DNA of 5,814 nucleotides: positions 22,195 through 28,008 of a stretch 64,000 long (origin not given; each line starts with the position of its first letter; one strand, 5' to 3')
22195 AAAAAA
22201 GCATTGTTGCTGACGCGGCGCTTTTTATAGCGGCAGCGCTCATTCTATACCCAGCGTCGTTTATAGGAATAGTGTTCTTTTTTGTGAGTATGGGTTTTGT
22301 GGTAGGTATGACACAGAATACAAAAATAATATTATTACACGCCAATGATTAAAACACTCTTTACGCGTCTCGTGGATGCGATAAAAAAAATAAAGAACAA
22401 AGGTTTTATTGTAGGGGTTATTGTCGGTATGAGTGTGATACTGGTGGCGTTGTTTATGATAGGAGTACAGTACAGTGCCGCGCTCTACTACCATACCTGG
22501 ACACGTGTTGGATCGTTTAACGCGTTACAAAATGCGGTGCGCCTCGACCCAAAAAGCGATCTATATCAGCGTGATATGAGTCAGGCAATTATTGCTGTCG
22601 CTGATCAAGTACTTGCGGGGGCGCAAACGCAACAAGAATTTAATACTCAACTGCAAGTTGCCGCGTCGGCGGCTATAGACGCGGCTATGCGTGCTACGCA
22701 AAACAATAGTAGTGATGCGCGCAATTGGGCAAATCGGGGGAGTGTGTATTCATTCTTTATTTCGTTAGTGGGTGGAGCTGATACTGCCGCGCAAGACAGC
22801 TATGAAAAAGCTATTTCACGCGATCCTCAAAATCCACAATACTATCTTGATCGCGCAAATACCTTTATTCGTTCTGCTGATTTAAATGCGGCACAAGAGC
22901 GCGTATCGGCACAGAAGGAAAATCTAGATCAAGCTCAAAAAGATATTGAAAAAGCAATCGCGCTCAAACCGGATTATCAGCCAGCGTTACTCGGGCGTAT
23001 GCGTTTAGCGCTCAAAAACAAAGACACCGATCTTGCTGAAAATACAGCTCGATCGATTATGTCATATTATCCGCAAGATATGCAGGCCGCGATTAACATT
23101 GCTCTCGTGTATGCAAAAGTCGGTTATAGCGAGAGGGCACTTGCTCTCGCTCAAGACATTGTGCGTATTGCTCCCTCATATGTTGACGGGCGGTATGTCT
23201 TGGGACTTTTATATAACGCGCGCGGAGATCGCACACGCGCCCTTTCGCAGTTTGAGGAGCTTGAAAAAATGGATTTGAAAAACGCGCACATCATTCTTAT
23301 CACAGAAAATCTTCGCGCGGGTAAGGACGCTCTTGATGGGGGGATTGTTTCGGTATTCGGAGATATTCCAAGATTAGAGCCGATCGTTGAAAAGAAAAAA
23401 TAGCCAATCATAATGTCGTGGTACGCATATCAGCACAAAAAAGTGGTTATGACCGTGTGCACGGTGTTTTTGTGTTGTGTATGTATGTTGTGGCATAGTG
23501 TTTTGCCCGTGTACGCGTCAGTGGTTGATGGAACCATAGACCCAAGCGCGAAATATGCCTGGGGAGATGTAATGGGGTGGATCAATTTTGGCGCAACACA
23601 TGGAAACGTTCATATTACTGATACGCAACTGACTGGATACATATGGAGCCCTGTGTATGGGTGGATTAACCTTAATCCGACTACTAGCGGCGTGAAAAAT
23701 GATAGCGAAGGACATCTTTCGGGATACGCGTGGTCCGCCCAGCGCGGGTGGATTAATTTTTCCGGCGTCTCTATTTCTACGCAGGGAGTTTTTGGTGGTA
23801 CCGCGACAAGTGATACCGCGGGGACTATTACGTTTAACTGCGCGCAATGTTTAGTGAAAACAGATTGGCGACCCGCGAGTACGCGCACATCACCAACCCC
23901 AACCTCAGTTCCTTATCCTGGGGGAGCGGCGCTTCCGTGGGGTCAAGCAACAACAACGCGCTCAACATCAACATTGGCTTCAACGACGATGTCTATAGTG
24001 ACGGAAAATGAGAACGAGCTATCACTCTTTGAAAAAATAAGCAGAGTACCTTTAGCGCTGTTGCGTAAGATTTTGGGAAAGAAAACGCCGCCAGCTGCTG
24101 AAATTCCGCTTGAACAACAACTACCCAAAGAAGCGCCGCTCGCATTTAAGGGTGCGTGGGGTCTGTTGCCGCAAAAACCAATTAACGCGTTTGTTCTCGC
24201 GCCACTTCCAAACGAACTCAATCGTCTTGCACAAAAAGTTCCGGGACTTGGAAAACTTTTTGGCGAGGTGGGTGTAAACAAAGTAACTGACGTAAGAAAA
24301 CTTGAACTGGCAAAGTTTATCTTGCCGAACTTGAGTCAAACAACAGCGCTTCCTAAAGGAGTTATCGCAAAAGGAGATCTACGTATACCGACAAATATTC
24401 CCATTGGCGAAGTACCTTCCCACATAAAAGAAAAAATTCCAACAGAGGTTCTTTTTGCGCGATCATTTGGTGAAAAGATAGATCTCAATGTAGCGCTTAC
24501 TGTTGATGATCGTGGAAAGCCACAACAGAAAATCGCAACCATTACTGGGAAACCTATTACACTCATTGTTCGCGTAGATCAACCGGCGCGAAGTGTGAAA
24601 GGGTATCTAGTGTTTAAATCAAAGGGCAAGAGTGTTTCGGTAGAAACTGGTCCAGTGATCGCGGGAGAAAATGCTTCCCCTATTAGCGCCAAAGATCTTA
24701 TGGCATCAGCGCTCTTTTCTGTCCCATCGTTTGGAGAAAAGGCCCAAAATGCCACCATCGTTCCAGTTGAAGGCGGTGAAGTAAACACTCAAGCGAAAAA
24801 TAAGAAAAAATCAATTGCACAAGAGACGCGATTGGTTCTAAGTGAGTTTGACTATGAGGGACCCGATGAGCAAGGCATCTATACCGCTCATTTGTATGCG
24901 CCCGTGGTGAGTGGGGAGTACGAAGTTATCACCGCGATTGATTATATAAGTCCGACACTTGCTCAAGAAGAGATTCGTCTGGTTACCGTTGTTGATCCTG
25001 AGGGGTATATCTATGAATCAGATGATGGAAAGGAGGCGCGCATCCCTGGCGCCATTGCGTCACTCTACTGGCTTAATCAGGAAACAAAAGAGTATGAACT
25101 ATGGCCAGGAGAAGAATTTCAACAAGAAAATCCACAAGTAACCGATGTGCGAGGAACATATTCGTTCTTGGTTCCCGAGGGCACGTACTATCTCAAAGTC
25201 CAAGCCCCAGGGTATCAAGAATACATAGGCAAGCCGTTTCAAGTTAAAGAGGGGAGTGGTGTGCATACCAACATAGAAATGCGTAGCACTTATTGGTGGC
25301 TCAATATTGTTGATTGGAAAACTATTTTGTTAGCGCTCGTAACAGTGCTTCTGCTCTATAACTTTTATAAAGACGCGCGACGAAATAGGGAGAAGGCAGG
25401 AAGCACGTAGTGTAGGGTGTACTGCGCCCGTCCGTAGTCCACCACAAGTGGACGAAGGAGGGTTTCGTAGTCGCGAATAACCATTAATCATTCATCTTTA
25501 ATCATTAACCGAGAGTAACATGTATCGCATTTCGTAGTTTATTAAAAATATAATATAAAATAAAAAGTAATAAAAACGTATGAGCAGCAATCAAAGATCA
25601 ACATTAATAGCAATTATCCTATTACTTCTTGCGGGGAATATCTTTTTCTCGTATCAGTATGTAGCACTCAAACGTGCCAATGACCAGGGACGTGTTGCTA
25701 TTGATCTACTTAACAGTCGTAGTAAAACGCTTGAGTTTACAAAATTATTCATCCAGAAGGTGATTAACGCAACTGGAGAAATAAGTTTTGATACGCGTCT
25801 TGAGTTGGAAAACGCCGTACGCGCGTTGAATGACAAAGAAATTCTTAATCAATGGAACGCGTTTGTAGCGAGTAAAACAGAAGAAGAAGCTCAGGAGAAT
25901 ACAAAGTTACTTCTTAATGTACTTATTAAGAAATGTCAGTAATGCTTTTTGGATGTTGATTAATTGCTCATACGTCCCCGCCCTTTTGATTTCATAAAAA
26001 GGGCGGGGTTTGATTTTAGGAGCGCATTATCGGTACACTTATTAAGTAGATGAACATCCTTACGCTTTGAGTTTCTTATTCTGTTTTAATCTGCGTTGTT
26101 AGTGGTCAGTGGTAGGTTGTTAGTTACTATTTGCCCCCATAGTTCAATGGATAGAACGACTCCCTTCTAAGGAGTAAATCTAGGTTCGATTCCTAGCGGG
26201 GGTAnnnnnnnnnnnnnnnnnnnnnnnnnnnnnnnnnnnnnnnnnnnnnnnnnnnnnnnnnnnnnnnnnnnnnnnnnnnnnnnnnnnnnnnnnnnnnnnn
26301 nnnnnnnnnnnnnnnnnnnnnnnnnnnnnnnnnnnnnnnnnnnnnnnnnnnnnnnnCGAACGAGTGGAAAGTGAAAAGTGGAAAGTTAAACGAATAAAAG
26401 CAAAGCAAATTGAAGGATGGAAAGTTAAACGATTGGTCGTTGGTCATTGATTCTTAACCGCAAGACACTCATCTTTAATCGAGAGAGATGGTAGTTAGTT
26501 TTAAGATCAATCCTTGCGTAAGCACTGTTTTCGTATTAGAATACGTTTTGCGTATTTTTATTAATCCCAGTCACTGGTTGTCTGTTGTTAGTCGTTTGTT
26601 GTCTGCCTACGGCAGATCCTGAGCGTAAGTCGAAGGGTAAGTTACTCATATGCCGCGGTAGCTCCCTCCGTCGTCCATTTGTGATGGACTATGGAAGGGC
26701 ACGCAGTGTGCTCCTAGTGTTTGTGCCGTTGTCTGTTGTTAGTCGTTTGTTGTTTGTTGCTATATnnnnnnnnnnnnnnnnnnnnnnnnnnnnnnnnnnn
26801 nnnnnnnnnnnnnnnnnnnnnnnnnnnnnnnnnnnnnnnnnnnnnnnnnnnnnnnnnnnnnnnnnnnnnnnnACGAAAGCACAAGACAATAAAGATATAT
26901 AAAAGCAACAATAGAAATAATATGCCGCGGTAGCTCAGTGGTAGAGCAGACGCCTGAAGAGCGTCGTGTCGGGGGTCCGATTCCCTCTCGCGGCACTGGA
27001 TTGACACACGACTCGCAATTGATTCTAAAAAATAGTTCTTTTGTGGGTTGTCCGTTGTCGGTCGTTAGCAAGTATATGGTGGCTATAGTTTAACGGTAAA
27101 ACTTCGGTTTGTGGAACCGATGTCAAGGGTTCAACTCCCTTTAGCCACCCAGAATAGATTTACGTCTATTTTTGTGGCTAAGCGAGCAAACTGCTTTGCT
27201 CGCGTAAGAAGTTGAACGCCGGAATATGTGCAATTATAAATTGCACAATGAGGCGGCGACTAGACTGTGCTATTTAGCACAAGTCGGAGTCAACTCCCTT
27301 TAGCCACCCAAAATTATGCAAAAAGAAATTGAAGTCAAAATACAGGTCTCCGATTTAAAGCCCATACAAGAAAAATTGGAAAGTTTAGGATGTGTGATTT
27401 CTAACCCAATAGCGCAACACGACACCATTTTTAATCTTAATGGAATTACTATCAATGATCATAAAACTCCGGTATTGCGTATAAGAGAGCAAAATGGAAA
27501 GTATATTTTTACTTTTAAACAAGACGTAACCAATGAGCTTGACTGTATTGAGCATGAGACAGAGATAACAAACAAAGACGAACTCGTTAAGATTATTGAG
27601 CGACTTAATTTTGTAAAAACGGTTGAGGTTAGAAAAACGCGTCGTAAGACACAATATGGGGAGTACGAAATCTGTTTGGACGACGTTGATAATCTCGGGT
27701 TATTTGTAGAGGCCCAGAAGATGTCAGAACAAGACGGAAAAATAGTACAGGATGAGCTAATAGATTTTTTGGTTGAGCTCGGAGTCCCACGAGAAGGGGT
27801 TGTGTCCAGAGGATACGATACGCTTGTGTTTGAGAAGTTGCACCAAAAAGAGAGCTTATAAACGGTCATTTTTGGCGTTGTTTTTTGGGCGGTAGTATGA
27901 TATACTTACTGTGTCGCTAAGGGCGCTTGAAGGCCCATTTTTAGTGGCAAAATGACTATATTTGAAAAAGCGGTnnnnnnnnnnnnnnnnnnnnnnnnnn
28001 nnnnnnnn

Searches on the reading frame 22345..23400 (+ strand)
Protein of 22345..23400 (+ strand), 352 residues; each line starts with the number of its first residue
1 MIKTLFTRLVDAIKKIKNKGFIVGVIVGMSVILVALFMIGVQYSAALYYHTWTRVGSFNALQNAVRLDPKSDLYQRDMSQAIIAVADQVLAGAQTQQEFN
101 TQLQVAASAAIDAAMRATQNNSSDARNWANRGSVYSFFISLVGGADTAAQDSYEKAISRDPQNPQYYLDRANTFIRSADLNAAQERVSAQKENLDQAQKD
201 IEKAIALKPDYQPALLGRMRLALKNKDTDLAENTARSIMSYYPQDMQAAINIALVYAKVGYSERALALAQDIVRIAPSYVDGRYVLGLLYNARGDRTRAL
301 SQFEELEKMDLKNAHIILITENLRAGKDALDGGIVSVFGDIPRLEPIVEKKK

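Call 22: search_protein_families(library=pfam, proteins=[window:22345-23400:+], max_evalue=0.001)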
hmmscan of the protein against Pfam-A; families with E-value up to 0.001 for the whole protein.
window:22345-23400:+ (352 aa): 12 families
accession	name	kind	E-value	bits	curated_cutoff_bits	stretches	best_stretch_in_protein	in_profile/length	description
PF13431.12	TPR_17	-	1e-09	38.3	24.4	1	153-185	2-34/34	Tetratricopeptide repeat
PF14559.12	TPR_19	-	5e-09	36.8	25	1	190-245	3-58/68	Tetratricopeptide repeat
PF13181.12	TPR_8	-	5.6e-08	32.8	25.7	0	190-211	13-34/34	Tetratricopeptide repeat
PF13414.12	TPR_11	-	1.2e-06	28.5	26.8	0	147-174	11-38/42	TPR repeat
PF13428.12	TPR_14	-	2.5e-06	28.1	23.5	0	251-287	6-42/44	Tetratricopeptide repeat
PF23914.1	TPR_CcmH_CycH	-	3.2e-06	27.5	42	0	186-274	58-149/158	Cytochrome c-type biogenesis protein H TPR domain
PF07719.23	TPR_2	-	2.7e-05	24.4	27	0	189-211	12-34/34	Tetratricopeptide repeat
PF13371.12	TPR_9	-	5.2e-05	23.6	35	0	256-304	5-53/73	Tetratricopeptide repeat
PF13432.12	TPR_16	-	9.5e-05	23.2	32.7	0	220-278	5-63/65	Tetratricopeptide repeat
PF12569.14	NatA_aux_su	-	0.00028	20.4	33.3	0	248-316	194-262/515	N-terminal acetyltransferase A, auxiliary subunit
PF00515.34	TPR_1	-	0.00052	20.2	27.8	0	190-211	13-34/34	Tetratricopeptide repeat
PF25062.1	ARM_TT21_N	-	0.00057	20.1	40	0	159-229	150-219/222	Tetratricopeptide repeat protein 21 N-terminal ARM repeat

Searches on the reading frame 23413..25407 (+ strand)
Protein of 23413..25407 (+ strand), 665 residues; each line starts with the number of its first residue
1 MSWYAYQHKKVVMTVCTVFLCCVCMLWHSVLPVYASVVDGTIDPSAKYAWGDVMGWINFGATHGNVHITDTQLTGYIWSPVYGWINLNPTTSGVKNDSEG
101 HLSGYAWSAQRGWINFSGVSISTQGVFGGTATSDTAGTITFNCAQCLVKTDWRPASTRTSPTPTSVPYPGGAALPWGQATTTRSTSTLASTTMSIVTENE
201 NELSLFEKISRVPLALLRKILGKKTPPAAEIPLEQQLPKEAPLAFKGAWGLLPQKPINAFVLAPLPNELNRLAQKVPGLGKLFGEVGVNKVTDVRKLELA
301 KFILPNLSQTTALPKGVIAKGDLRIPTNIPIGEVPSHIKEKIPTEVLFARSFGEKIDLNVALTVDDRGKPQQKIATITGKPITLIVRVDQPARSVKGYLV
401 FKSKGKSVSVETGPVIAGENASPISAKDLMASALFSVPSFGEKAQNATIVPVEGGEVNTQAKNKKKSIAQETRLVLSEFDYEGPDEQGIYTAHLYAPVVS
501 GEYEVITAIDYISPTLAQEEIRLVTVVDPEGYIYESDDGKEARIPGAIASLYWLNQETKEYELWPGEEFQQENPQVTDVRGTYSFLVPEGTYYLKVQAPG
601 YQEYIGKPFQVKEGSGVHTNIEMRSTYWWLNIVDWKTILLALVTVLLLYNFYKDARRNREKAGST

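Call 23: search_protein_families(library=pfam, proteins=[window:23413-25407:+], max_evalue=0.001)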
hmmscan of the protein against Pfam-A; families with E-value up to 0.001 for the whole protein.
window:23413-25407:+ (665 aa): 1 family
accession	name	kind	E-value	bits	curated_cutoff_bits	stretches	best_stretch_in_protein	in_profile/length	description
PF13620.12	CarboxypepD_reg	-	4.8e-06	27.3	32.3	1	576-623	33-81/82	Carboxypeptidase regulatory-like domain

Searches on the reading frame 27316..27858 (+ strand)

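Call 88: search_protein_families(library=pfam, proteins=[window:27316-27858:+], max_evalue=0.001)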
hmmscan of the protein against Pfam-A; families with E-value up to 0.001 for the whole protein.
window:27316-27858:+ (181 aa): 1 family
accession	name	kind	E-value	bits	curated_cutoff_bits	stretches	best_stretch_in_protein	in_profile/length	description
PF01928.26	CYTH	-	2.3e-20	73.6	23.2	1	3-167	2-179/179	CYTH domain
